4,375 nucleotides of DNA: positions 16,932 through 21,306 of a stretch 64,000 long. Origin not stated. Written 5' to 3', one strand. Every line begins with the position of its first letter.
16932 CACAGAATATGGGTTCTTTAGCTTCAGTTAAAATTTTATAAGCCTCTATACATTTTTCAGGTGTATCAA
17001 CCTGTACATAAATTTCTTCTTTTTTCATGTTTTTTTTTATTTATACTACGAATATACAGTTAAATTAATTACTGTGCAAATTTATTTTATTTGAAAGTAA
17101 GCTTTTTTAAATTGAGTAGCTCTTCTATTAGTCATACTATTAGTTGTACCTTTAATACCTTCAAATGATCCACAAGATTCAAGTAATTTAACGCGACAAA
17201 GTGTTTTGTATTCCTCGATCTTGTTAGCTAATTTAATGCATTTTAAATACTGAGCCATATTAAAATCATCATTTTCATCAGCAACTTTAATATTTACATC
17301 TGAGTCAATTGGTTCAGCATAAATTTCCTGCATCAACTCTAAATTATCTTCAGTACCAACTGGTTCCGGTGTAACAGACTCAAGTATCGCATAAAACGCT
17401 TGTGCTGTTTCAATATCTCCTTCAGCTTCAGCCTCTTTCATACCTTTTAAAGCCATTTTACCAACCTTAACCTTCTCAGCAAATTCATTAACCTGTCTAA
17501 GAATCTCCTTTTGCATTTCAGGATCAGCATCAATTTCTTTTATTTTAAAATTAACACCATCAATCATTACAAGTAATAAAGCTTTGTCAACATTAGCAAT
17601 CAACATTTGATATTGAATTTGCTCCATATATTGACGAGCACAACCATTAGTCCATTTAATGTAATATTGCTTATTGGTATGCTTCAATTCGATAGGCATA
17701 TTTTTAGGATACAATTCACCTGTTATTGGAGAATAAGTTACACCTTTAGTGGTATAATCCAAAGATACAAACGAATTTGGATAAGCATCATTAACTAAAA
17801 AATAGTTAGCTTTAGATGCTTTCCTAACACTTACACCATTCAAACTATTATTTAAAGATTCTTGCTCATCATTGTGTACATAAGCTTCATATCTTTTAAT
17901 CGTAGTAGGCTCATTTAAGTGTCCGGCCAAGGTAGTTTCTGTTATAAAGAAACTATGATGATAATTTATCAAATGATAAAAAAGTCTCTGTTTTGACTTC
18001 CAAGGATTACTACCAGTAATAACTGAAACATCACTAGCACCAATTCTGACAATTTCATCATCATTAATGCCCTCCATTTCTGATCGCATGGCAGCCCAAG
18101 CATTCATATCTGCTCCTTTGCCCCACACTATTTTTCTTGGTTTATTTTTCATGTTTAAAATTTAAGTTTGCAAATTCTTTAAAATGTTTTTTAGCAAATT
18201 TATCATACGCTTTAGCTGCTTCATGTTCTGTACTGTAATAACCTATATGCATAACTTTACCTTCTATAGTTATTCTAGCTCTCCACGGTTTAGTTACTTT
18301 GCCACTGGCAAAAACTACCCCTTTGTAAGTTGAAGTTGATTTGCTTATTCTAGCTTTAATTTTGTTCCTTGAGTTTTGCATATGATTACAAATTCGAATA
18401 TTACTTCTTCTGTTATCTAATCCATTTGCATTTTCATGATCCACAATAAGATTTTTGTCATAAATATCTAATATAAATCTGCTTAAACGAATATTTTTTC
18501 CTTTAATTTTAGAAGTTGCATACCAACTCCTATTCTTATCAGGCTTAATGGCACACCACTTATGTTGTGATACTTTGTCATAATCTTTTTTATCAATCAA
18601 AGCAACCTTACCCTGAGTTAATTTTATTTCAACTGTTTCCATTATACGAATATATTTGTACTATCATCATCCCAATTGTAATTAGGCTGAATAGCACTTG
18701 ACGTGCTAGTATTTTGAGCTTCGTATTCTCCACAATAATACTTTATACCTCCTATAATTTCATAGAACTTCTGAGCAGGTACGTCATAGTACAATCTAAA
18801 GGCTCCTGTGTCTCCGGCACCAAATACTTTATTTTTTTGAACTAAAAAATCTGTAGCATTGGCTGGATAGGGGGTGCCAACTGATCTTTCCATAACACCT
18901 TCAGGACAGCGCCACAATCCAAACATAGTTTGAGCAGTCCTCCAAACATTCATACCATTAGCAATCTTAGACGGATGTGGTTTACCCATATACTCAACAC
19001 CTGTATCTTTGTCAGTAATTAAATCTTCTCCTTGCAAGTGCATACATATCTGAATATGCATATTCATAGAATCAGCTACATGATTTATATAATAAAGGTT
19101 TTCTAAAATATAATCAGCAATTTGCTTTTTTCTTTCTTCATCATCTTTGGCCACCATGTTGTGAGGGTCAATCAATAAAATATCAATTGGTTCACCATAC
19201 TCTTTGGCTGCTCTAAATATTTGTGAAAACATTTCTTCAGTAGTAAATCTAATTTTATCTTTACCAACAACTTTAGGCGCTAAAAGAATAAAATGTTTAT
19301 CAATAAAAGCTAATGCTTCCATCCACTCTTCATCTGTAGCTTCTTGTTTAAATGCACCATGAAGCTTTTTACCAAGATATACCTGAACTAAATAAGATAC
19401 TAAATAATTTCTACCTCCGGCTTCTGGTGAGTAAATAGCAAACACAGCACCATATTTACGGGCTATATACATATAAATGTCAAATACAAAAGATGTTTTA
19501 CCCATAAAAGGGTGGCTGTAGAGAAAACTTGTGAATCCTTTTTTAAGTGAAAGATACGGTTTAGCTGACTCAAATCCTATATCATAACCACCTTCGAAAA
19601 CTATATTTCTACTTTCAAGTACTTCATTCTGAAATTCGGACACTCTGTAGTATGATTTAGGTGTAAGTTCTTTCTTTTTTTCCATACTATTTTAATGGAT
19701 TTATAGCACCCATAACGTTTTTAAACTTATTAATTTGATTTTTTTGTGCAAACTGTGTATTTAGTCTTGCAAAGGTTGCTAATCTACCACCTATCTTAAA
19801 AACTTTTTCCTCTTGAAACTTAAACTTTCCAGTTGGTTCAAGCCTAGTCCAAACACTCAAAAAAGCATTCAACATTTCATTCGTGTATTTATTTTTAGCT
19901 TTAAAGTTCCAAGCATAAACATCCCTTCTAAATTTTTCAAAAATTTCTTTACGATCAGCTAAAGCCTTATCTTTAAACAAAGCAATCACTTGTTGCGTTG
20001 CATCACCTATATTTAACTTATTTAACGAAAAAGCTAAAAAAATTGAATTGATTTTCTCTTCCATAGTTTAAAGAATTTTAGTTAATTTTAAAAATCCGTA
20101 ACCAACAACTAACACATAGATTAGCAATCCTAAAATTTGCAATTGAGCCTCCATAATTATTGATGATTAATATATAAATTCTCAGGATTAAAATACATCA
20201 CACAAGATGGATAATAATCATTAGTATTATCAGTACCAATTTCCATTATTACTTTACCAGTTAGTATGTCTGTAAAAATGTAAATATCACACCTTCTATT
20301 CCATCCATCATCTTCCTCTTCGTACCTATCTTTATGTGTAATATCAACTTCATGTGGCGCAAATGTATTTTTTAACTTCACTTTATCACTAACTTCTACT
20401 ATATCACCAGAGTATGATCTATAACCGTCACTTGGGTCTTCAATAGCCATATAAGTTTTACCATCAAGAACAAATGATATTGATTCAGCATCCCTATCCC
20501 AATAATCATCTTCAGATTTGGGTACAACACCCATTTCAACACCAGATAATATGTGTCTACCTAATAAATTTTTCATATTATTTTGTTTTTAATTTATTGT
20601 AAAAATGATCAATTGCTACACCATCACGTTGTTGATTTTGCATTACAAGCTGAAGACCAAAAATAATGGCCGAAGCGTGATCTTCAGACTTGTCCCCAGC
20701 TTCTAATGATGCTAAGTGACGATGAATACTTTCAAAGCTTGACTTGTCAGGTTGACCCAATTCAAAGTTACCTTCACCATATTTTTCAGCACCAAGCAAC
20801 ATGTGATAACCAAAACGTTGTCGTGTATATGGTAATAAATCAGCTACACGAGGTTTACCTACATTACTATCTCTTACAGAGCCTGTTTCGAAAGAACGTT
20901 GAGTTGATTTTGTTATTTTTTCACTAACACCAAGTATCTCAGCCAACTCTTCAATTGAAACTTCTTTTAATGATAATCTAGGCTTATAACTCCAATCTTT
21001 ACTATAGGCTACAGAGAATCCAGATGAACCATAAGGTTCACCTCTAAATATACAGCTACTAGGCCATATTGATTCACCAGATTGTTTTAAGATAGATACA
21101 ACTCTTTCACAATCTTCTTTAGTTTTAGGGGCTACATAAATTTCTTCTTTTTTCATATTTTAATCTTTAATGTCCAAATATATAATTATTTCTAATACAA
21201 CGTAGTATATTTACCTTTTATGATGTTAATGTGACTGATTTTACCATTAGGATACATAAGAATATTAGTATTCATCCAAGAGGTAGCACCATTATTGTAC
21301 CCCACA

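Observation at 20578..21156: A recurrent ~80-aa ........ module: once alone, and as the N-terminus of three otherwise unrelated proteins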

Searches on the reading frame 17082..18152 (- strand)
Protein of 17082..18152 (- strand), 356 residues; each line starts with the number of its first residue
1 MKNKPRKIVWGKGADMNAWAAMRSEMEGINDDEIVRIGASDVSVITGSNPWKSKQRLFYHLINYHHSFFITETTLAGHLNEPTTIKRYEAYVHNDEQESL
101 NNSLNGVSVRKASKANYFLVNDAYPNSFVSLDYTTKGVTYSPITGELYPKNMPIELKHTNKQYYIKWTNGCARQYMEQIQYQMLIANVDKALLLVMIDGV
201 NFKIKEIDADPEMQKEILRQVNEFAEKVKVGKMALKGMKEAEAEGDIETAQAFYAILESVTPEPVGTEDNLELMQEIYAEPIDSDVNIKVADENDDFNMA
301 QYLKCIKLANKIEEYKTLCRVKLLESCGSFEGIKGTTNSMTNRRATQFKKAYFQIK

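Call 22: search_protein_families(library=pfam, proteins=[window:17082-18152:-], max_evalue=0.01)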
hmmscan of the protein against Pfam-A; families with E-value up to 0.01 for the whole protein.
window:17082-18152:- (356 aa): 1 family
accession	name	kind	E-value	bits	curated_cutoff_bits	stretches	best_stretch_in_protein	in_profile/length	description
PF09588.16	YqaJ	-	3.7e-08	34.2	22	1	19-188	2-149/150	YqaJ-like viral recombinase domain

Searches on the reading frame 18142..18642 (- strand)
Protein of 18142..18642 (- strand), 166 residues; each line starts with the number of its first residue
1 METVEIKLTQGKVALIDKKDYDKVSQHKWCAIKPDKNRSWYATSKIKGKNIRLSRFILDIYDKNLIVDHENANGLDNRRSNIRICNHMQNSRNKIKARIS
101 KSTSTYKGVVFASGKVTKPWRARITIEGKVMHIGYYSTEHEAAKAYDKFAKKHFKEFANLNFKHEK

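Call 22: search_protein_families(library=pfam, proteins=[window:18142-18642:-], max_evalue=0.01)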
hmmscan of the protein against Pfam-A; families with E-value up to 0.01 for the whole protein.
window:18142-18642:- (166 aa): 2 families
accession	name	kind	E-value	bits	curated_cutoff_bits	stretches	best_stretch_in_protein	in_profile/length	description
PF00847.26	AP2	-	0.00017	22.3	33.3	1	117-152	12-50/54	AP2 domain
PF13392.12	HNH_3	-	0.00047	20.2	24.8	1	62-92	16-46/46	HNH endonuclease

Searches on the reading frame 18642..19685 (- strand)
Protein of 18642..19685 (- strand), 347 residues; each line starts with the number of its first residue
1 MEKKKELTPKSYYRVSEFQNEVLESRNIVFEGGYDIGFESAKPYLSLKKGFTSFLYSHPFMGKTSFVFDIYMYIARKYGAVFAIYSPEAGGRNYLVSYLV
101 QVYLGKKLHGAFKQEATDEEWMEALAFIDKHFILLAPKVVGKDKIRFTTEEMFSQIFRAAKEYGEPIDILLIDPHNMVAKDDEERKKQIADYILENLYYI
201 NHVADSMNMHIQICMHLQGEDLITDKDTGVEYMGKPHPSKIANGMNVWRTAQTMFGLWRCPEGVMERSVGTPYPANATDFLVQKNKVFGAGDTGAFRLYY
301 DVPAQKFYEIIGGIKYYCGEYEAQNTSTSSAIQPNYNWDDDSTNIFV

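Call 22: search_protein_families(library=pfam, proteins=[window:18642-19685:-], max_evalue=0.01)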
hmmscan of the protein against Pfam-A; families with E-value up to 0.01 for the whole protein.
window:18642-19685:- (347 aa): 1 family
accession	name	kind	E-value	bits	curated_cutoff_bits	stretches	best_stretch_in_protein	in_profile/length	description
PF03796.21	DnaB_C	-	0.00015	21.6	27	1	55-191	24-156/255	DnaB-like helicase C terminal domain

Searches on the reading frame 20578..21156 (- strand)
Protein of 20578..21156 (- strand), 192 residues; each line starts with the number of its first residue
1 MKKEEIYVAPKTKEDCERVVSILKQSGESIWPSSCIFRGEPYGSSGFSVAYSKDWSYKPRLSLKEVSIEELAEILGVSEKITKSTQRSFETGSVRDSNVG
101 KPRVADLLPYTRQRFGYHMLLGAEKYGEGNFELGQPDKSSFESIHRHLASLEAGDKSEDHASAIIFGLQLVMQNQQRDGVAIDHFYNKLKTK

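Call 7: search_protein_families(library=pfam, proteins=[window:20578-21156:-], max_evalue=1)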
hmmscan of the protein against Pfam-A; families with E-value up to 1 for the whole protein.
window:20578-21156:- (192 aa): 4 families
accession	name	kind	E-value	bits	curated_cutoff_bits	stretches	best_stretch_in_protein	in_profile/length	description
PF18909.5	dGTP_diPhyd_N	-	1.4e-09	38.2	27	1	94-177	4-92/99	dATP/dGTP diphosphohydrolase, N-terminal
PF08279.18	HTH_11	-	0.07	13.5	25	1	65-80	15-30/55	HTH domain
PF12826.13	HHH_2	-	0.14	12.7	27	1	62-95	28-61/64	Helix-hairpin-helix motif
PF02650.20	HTH_WhiA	-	0.19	12.6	27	1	60-85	49-72/84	WhiA C-terminal HTH domain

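Call 8: search_protein_families(library=phrogs, proteins=[window:20578-21156:-], max_evalue=0.1)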
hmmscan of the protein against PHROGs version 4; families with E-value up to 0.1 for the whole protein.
window:20578-21156:- (192 aa): 5 families
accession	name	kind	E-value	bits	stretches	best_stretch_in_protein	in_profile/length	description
phrog_18716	-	unknown function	3.9e-15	57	1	85-175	7-97/114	-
phrog_801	-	DNA, RNA and nucleotide metabolism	3.1e-07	31.4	1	95-155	101-162/476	dATP / dGTP pyrophosphohydrolase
phrog_11257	-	unknown function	0.0002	22.4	1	90-159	8-78/200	-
phrog_2252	-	lysis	0.00024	22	1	81-174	92-191/285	endolysin; inhibits RNA polymerase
phrog_16254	-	unknown function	0.091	13.1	0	98-161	22-86/377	-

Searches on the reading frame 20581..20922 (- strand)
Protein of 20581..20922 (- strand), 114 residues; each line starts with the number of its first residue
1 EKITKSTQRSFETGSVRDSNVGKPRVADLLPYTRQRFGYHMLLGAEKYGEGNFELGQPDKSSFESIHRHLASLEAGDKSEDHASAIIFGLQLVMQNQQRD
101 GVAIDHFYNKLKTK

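Call 79: search_solved_structures(query=window:20581-20922:-, max_evalue=1, show_alignments=1)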
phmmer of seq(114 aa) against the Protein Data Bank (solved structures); distinct sequences matched with E-value up to 1: 0.
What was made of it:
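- On Pfam PF18909 dGTP_diPhyd_N (tail of C): No solved homologue by sequence (call 79).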
